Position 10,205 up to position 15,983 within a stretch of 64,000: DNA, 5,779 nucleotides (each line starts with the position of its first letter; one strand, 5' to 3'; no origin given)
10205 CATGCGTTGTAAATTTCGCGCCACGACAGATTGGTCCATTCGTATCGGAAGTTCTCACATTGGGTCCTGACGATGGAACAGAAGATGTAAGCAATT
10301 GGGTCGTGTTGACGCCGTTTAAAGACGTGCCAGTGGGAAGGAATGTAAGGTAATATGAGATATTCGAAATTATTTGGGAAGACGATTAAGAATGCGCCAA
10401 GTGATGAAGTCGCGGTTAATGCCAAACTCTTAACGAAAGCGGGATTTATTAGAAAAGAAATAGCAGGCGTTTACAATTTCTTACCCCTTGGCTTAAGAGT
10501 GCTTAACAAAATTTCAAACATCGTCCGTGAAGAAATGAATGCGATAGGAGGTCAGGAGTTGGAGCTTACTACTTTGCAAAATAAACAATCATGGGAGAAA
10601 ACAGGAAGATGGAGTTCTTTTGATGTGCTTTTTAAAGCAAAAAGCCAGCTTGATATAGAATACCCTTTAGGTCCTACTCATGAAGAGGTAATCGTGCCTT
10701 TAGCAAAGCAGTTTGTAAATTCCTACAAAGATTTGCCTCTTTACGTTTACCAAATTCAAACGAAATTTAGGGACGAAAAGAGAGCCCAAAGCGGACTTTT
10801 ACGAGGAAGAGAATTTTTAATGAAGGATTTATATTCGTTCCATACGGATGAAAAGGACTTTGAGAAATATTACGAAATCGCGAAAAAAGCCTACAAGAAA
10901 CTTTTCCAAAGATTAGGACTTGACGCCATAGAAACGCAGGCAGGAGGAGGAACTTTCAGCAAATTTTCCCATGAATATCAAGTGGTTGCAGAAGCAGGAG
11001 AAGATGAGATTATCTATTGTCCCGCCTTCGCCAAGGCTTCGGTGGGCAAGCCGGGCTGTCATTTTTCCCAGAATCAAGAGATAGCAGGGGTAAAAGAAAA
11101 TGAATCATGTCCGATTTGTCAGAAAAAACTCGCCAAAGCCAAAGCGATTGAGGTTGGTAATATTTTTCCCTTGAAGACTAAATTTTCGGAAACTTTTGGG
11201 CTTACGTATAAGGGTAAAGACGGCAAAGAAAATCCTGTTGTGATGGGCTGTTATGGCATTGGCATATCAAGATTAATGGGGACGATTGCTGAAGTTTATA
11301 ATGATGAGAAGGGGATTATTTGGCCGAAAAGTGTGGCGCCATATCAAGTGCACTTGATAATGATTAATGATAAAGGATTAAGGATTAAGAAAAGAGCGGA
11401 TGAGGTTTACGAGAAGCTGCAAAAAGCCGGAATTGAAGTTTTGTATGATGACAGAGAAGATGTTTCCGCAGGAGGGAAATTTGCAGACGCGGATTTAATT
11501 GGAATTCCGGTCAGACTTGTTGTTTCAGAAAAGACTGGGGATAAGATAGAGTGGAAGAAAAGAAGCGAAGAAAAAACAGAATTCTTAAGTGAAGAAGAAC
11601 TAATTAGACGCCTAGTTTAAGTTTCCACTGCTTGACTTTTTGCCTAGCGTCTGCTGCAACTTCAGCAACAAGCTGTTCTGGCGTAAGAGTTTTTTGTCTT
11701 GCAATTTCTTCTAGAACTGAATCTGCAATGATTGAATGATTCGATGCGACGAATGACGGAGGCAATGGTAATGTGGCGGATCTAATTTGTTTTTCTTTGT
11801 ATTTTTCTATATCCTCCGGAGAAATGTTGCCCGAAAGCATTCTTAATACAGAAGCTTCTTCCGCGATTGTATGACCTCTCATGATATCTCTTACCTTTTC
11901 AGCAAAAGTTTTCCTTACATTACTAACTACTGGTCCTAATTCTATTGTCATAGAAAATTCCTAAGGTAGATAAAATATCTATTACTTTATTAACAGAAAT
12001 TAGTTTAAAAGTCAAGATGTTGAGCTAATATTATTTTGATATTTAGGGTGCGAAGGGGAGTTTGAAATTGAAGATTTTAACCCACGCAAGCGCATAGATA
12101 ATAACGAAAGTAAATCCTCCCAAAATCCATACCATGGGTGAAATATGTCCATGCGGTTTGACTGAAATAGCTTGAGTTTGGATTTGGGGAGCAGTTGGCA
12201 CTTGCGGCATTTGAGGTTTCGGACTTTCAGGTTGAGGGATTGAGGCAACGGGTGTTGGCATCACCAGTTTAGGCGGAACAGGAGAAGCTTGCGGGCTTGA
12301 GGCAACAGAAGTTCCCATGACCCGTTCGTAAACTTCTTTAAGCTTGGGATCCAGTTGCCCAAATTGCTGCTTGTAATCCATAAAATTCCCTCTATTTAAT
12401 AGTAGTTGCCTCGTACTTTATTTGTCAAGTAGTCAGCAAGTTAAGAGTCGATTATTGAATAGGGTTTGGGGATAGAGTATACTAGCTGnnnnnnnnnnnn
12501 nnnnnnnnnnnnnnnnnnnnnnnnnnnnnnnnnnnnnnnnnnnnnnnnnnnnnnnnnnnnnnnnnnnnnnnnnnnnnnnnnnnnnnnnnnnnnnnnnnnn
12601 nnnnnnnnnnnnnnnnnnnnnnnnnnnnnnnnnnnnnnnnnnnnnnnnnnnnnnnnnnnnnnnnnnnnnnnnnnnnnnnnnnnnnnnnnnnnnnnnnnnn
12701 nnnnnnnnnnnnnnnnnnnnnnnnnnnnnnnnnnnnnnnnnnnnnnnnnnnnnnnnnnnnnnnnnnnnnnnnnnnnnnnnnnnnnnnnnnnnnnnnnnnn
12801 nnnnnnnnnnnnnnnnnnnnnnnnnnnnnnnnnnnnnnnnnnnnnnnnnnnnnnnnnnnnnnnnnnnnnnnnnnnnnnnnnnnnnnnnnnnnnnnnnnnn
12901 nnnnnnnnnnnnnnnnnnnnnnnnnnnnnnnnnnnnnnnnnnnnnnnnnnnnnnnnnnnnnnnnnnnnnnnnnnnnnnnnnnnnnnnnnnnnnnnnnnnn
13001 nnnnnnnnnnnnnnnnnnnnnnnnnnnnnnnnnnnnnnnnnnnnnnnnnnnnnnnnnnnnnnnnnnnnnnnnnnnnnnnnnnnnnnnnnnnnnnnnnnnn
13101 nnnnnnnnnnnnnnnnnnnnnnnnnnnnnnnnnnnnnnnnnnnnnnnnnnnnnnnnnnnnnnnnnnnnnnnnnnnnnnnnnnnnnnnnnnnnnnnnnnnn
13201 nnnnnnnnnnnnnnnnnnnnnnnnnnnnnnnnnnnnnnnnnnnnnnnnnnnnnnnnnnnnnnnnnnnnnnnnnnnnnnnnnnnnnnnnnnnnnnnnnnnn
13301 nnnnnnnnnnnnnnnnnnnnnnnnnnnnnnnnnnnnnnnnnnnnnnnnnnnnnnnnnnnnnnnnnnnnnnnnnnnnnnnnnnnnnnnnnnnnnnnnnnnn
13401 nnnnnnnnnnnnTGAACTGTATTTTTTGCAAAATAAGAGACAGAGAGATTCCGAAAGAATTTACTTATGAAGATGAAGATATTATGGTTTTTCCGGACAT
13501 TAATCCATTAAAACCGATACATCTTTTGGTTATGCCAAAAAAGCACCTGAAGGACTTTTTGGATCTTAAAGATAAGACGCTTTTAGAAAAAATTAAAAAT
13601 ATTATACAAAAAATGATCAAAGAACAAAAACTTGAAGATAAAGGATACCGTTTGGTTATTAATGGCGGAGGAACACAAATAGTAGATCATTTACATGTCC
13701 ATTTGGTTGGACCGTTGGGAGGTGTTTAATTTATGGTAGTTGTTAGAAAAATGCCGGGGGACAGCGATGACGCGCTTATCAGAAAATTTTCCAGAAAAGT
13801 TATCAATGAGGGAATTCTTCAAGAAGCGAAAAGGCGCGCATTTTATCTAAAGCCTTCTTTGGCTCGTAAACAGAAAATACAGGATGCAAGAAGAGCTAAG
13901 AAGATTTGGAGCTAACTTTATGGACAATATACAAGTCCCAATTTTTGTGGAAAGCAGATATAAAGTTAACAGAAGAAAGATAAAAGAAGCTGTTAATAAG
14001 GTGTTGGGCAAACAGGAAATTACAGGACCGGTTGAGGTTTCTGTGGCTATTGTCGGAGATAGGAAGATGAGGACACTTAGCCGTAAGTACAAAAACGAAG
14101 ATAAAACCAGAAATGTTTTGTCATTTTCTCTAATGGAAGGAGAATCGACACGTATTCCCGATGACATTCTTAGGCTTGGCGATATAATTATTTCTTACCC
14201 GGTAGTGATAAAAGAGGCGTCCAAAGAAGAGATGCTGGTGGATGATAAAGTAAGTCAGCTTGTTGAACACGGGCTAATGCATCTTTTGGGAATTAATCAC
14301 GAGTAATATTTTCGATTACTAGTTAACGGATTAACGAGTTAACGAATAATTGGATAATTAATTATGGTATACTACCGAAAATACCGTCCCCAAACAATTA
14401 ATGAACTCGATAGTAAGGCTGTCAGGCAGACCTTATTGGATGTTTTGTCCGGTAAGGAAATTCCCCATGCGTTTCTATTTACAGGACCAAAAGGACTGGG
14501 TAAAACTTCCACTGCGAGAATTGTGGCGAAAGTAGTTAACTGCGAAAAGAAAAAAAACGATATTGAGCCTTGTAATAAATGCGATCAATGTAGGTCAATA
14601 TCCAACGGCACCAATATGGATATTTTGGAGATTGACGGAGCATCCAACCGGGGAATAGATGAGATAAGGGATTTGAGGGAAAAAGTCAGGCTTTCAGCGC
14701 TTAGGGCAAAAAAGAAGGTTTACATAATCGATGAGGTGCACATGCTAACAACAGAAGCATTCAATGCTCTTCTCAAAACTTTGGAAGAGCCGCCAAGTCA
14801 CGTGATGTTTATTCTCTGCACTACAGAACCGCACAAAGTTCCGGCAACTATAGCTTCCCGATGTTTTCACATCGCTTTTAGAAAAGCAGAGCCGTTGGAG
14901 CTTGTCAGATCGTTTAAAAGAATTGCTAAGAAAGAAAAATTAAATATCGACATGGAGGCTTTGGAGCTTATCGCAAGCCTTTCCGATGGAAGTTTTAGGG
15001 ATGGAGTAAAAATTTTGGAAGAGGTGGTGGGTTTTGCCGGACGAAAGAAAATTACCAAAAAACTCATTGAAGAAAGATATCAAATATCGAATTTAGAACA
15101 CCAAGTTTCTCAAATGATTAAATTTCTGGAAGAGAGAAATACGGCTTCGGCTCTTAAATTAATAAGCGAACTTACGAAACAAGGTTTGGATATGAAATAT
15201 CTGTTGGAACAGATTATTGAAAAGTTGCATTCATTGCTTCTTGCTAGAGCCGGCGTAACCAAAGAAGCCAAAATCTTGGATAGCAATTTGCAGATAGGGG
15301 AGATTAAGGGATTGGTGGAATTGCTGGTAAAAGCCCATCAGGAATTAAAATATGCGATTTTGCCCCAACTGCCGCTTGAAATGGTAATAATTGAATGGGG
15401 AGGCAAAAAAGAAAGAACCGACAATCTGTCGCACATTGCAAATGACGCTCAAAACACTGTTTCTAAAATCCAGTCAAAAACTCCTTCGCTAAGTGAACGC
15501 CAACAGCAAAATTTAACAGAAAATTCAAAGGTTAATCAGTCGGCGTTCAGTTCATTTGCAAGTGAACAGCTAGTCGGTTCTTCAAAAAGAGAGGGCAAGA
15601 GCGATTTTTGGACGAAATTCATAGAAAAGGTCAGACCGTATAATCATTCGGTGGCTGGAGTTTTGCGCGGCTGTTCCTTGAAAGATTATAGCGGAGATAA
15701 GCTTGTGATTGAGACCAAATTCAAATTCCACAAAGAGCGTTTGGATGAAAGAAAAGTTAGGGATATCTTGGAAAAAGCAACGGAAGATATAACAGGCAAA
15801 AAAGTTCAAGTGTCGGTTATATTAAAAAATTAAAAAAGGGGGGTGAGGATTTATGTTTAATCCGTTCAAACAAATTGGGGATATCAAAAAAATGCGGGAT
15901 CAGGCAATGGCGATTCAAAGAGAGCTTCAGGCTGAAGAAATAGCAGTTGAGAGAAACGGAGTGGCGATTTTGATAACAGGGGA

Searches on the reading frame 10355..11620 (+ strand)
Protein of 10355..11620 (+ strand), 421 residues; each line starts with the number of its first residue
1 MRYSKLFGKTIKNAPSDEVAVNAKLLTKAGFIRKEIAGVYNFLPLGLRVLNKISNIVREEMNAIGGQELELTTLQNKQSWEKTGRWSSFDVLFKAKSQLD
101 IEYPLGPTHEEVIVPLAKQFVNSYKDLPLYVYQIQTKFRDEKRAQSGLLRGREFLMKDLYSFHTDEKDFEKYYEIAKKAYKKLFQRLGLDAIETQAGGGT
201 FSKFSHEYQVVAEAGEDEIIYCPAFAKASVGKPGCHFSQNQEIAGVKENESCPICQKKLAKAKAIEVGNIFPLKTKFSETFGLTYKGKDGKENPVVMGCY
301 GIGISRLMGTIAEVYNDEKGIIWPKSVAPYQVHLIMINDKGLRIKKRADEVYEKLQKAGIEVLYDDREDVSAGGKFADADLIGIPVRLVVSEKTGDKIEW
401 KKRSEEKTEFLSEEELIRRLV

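Call 80: search_protein_families(library=pfam, proteins=[window:10355-11620:+], max_evalue=0.000001)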
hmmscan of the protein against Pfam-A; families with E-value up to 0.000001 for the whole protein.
window:10355-11620:+ (421 aa): 2 families
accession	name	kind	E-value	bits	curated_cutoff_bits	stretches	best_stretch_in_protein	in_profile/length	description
PF00587.30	tRNA-synt_2b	-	2.5e-34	119.3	29.3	1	93-315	1-179/179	tRNA synthetase class II core domain (G, H, P, S and T)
PF03129.25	HGTP_anticodon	-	1.3e-14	54.6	21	1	331-420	1-91/94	Anticodon binding domain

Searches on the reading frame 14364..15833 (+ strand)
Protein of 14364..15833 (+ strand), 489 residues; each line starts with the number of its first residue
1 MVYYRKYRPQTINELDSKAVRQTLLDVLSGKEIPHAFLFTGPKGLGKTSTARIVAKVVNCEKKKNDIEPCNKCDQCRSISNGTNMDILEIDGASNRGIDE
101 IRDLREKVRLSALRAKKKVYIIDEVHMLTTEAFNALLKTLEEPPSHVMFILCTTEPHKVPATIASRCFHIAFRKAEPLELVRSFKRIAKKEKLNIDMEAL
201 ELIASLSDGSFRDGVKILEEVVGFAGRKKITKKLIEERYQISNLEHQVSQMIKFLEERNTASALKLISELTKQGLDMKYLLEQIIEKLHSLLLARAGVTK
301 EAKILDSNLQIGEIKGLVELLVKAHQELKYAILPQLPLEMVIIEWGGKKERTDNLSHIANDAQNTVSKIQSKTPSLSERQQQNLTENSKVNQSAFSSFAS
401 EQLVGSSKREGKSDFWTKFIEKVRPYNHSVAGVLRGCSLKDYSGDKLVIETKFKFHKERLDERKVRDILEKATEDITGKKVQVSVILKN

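Call 81: search_protein_families(library=pfam, proteins=[window:14364-15833:+], max_evalue=0.000001)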
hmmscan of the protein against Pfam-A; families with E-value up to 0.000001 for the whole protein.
window:14364-15833:+ (489 aa): 3 families
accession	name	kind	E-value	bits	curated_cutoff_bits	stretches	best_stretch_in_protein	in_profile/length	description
PF13177.12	DNA_pol3_delta2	-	2.5e-44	151.6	27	1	21-174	6-159/161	DNA polymerase III, delta subunit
PF00004.35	AAA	-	3.3e-13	50.7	21.2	1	38-170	2-126/131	ATPase family associated with various cellular activities (AAA)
PF12169.13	DNA_pol3_gamma3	-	4.9e-07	30.1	24.4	0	246-343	16-125/143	DNA polymerase III subunits gamma and tau domain III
